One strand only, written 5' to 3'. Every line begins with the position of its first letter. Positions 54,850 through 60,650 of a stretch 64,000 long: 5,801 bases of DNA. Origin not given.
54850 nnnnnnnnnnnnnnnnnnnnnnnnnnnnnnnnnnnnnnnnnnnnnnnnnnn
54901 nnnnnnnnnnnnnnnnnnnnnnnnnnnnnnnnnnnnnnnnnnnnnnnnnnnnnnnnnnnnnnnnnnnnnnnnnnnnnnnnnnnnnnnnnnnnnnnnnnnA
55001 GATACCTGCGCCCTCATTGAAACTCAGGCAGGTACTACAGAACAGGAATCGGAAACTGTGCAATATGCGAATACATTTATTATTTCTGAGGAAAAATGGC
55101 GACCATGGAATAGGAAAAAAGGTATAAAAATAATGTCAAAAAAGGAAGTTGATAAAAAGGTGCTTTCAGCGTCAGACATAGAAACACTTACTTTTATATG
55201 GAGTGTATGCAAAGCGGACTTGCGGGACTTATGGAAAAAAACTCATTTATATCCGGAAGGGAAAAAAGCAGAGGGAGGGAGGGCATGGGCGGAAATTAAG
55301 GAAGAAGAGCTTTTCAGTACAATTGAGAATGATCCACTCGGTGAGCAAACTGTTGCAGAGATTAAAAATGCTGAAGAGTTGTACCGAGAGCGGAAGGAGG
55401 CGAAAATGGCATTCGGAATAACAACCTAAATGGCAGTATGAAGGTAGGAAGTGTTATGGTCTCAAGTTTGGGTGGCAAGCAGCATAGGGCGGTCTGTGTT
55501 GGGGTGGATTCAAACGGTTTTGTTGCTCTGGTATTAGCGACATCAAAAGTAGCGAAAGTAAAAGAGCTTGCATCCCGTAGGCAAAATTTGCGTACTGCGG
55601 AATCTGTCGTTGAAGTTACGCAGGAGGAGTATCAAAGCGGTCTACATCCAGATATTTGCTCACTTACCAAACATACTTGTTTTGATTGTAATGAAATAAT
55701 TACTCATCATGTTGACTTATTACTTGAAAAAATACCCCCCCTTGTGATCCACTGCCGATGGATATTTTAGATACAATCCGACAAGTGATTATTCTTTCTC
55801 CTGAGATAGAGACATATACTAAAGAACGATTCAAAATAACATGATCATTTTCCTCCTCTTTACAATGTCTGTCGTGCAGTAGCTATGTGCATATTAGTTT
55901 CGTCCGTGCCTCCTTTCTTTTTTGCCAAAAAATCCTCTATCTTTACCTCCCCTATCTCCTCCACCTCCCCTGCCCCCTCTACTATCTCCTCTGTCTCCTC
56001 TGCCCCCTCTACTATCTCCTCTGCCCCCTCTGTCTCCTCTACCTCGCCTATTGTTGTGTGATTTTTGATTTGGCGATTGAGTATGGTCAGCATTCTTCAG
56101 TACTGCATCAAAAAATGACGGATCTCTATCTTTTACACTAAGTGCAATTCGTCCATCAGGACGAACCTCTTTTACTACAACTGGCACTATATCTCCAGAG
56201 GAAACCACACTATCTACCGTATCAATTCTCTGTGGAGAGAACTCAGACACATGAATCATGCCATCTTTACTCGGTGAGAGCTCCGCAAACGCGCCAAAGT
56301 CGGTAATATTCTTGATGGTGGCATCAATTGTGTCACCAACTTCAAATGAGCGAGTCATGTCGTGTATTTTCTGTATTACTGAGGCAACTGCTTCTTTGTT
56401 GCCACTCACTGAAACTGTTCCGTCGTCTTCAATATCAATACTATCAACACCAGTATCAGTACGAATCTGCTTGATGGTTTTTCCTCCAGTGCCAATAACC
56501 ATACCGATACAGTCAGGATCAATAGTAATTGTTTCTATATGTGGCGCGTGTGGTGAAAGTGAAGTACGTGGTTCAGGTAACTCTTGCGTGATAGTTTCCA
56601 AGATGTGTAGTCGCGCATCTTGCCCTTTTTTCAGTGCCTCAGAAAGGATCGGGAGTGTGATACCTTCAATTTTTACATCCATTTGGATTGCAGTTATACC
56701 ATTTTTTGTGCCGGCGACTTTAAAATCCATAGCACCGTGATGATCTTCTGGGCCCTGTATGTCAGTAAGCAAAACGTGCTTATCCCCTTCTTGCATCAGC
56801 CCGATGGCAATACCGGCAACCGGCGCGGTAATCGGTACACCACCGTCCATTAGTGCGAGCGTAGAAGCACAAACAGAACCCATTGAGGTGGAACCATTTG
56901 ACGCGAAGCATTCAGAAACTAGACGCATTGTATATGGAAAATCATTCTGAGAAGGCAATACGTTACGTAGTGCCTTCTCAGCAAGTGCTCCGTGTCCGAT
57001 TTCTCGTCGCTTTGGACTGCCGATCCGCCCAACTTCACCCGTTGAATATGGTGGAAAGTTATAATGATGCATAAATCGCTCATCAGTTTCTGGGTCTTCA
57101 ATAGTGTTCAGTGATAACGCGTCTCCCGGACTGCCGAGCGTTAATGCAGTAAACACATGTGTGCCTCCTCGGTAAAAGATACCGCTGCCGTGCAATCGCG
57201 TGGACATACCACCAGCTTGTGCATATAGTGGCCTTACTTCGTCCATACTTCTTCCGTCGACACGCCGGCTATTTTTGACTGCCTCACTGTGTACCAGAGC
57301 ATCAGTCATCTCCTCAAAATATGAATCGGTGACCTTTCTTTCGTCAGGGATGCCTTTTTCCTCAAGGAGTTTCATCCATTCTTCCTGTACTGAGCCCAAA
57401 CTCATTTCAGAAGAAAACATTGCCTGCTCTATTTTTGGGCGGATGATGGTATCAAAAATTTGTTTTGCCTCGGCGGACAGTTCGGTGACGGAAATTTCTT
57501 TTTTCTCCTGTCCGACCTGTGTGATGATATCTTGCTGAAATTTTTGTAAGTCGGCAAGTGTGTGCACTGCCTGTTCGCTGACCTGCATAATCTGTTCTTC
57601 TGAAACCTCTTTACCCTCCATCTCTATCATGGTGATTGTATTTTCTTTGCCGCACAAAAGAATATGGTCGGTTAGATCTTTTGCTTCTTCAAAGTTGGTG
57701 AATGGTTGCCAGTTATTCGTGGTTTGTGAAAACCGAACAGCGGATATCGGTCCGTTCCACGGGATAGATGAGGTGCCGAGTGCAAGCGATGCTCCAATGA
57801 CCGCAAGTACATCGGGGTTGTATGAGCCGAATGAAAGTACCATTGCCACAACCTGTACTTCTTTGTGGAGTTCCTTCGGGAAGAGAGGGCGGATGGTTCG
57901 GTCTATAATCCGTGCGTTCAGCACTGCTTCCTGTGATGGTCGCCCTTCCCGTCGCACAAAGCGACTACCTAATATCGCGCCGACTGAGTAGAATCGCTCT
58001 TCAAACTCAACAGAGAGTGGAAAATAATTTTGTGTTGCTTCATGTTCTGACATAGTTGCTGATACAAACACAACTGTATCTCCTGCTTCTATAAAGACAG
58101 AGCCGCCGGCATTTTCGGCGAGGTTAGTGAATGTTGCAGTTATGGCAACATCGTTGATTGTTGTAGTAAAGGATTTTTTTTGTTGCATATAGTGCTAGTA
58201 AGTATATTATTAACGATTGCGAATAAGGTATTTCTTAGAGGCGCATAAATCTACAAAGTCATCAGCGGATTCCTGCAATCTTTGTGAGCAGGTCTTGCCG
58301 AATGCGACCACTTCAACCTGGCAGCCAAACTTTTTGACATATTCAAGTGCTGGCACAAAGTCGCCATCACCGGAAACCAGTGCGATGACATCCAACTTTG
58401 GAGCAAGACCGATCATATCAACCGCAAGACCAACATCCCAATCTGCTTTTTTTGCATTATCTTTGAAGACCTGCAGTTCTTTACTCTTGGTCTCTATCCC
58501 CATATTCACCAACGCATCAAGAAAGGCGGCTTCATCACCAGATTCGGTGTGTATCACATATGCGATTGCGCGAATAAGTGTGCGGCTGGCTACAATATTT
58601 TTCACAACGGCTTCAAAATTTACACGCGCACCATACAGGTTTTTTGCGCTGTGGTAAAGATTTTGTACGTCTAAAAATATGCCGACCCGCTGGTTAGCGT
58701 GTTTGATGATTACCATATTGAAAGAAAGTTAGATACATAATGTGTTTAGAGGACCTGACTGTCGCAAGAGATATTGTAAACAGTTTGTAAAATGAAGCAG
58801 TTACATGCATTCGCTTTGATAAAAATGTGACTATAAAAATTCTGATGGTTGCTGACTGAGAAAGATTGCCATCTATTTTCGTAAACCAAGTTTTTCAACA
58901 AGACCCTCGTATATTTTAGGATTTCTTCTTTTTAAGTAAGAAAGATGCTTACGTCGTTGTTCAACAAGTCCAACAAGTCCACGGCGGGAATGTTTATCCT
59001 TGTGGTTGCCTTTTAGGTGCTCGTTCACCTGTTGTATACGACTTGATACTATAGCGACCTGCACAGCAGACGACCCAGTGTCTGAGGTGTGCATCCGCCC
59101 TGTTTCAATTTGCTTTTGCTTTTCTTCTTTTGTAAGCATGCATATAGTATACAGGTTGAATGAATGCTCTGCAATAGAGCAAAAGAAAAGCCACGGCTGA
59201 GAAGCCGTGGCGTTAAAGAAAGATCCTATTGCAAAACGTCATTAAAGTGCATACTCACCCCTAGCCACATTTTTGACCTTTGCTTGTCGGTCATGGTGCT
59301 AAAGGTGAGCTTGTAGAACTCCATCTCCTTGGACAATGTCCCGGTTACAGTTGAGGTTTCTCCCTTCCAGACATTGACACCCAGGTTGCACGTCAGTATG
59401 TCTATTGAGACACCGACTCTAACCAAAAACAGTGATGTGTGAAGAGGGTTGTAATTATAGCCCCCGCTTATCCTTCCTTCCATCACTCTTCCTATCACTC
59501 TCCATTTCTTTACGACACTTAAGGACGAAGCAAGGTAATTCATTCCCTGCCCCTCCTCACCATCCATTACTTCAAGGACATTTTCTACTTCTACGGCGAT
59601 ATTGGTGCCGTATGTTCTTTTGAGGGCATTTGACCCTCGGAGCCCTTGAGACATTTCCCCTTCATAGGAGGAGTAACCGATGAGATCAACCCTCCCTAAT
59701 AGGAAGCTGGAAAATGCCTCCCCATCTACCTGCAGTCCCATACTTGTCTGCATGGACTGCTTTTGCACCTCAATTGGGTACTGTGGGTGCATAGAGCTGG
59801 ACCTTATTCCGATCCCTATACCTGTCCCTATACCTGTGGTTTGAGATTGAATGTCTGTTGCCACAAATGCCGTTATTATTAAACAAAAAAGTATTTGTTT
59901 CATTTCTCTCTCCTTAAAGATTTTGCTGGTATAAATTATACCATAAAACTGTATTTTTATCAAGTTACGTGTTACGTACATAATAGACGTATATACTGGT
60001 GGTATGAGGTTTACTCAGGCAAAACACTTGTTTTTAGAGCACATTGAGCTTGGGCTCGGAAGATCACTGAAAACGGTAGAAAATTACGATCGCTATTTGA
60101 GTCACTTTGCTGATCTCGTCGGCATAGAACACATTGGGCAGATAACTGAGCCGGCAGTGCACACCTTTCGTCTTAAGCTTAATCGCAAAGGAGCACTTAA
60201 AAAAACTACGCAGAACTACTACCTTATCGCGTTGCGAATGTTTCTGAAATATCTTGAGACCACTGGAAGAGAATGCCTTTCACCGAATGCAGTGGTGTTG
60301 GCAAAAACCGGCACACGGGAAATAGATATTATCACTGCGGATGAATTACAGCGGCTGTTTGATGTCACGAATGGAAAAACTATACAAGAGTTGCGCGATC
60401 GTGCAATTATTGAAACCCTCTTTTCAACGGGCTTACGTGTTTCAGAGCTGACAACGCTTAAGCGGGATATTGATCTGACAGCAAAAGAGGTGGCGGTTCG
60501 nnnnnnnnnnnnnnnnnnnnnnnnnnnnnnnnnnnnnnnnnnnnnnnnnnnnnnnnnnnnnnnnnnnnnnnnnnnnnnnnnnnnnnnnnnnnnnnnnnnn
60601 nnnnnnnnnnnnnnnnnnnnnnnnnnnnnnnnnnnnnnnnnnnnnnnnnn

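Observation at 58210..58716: NYN/PIN-like predicted RNase inserted between rpsO and pnp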

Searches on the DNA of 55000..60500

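Call 17: search_rna_families(source=window, start=55000, end=60500, threshold=evalue, max_evalue=1)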
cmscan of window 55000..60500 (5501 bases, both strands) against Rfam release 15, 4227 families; matches with E-value up to 1: 1.
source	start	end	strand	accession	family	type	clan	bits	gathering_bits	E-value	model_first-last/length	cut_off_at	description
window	59182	59250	-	RF02869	ncS025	Gene; sRNA;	-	24.8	46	0.31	1-85/85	no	Burkholderia sRNA 25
